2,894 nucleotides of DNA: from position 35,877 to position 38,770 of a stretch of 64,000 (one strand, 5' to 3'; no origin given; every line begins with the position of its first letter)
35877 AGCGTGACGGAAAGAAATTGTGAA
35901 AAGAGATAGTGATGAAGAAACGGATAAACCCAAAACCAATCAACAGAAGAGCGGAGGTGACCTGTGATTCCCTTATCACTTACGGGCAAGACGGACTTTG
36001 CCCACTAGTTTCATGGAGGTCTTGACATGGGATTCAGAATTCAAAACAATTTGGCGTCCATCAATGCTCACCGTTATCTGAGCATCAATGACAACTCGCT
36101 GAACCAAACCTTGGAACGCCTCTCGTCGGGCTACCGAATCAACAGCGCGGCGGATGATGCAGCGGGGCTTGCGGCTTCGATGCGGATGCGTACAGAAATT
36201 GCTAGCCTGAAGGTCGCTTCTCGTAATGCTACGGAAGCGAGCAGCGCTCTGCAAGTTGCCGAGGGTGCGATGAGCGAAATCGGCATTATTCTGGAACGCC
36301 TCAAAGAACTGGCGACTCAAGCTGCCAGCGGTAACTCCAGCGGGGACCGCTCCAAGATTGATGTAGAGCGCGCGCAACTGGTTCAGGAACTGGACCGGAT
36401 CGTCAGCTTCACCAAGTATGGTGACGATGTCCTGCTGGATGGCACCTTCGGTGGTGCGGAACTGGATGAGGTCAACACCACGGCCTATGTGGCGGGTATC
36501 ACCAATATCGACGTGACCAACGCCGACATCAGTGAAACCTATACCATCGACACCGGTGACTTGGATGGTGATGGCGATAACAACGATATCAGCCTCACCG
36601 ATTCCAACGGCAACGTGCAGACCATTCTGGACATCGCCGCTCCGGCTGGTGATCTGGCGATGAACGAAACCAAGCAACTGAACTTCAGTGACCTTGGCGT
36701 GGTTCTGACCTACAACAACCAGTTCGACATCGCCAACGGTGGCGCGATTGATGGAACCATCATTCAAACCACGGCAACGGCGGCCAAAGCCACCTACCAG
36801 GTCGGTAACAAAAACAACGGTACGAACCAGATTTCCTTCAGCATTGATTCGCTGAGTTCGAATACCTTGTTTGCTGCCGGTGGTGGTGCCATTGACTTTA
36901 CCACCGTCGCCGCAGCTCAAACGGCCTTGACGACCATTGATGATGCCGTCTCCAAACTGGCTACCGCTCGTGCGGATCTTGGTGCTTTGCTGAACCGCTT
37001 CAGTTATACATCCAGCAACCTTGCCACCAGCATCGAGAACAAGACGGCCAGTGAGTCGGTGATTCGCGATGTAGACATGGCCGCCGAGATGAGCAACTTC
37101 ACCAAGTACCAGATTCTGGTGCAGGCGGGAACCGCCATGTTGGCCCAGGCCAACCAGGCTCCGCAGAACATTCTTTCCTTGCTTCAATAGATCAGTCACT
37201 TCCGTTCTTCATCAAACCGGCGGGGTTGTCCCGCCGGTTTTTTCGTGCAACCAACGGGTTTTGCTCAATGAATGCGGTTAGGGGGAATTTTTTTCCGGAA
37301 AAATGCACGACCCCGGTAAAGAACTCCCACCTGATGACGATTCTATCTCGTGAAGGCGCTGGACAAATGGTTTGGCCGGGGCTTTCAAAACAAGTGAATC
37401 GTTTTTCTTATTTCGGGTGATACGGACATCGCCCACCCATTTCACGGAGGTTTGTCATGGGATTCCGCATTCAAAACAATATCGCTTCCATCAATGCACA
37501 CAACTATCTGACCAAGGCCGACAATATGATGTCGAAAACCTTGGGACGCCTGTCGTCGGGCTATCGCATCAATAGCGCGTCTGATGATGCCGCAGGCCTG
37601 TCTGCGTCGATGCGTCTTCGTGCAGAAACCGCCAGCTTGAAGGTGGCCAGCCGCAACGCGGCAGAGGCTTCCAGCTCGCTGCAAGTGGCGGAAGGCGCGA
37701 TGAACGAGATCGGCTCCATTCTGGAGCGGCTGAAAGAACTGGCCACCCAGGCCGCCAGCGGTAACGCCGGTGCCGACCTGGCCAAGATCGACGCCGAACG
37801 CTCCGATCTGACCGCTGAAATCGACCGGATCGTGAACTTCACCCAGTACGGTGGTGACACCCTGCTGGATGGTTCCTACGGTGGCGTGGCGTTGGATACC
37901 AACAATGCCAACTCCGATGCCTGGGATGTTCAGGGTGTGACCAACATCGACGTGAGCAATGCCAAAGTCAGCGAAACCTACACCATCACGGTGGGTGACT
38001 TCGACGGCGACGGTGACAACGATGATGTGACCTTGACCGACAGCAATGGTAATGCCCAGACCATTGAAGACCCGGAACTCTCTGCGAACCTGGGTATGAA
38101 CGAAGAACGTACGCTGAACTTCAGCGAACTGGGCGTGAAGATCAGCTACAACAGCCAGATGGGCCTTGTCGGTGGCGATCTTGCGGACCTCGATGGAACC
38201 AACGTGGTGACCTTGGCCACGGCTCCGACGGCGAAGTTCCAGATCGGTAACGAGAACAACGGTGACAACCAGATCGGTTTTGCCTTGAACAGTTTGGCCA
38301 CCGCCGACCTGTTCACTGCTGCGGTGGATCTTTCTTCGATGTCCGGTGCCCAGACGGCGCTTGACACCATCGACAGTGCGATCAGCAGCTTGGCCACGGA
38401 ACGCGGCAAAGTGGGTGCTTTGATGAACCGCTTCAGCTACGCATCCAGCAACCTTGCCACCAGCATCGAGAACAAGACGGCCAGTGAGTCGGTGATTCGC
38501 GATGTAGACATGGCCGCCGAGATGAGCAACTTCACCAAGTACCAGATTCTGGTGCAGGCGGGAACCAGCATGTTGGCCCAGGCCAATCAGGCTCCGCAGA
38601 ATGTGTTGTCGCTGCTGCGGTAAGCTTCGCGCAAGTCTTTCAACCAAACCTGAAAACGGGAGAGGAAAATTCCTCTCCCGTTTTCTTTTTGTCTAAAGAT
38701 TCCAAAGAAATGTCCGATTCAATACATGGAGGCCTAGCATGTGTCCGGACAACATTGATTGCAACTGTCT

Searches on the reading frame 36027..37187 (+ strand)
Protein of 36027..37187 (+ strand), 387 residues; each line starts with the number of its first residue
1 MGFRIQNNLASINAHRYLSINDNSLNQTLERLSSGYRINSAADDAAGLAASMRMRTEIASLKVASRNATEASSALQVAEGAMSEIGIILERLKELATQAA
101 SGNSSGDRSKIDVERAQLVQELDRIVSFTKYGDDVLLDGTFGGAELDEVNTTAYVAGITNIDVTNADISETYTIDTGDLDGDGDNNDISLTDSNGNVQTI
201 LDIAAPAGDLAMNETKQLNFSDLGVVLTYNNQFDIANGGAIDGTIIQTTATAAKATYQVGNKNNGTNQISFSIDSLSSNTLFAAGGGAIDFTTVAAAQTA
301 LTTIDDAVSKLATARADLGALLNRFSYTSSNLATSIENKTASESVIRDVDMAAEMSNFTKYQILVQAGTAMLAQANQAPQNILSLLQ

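Call 78: search_protein_families(library=pfam, proteins=[window:36027-37187:+])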
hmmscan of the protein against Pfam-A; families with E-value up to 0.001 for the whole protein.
window:36027-37187:+ (387 aa): 2 families
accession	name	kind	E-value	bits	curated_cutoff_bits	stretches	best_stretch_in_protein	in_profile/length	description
PF00669.25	Flagellin_N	-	7.6e-34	117.2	26.6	1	5-140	1-137/139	Bacterial flagellin N-terminal helical region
PF00700.27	Flagellin_C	-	1.9e-27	95.8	23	1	301-386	1-86/86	Bacterial flagellin C-terminal helical region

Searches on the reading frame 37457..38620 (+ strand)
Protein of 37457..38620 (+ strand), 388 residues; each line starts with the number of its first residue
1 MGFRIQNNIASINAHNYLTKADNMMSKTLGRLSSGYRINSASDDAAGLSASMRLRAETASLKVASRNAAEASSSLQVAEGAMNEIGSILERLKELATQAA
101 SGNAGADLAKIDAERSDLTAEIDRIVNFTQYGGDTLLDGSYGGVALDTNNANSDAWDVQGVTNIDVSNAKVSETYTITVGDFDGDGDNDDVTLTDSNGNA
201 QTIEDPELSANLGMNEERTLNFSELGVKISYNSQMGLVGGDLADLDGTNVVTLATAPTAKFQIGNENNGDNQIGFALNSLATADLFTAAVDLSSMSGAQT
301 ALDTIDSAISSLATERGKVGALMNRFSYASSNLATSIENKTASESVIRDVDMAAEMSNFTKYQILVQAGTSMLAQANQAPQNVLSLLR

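Call 78: search_protein_families(library=pfam, proteins=[window:37457-38620:+])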
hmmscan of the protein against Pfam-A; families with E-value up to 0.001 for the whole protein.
window:37457-38620:+ (388 aa): 2 families
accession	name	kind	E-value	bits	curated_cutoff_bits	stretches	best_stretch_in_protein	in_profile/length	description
PF00669.25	Flagellin_N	-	1.9e-35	122.4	26.6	1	5-140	1-137/139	Bacterial flagellin N-terminal helical region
PF00700.27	Flagellin_C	-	3.2e-28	98.3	23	1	302-387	1-86/86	Bacterial flagellin C-terminal helical region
